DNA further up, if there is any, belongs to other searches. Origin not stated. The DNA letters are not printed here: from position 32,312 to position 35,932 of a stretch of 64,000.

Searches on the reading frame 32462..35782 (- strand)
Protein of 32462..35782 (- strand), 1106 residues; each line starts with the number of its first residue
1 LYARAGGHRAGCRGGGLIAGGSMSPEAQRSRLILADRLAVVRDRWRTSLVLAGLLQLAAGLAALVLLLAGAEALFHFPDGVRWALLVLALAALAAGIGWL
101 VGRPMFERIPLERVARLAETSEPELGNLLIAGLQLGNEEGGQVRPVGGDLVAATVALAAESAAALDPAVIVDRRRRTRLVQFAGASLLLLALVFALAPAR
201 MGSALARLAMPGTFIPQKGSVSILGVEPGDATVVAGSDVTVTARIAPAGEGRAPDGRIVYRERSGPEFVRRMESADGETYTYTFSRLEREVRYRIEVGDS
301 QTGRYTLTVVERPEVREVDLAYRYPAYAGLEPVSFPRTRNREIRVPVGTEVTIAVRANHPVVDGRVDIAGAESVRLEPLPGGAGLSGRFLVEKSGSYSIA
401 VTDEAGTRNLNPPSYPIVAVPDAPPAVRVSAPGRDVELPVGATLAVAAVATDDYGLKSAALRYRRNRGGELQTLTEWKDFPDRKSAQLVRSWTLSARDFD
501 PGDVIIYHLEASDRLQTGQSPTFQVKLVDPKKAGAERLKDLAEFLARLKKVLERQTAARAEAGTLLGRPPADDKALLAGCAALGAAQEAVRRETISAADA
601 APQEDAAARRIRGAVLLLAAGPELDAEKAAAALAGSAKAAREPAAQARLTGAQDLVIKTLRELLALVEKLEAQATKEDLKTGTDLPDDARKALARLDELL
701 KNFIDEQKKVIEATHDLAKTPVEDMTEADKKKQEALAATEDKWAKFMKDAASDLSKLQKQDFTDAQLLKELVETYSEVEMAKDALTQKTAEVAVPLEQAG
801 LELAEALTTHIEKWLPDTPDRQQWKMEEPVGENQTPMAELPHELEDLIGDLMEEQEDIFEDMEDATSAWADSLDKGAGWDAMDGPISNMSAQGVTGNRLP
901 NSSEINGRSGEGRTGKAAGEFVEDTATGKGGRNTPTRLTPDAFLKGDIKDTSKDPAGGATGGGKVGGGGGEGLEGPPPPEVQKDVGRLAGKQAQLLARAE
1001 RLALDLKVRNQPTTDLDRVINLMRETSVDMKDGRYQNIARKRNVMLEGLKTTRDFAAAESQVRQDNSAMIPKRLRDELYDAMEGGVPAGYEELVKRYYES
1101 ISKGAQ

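Call 17: search_protein_families(library=pfam, proteins=[window:32462-35782:-], max_evalue=0.001)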
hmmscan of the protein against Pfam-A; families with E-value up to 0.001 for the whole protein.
window:32462-35782:- (1106 aa): 0 families

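Call 19: search_protein_families(library=ncbifam, proteins=[window:32462-35782:-], max_evalue=0.01)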
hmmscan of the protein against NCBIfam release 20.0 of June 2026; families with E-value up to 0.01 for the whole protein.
window:32462-35782:- (1106 aa): 1 family
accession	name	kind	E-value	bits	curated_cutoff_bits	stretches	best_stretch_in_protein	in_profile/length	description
TIGR01558.1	sm_term_P27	equivalog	0.0092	16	45.6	0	693-754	27-89/116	phage terminase small subunit P27 family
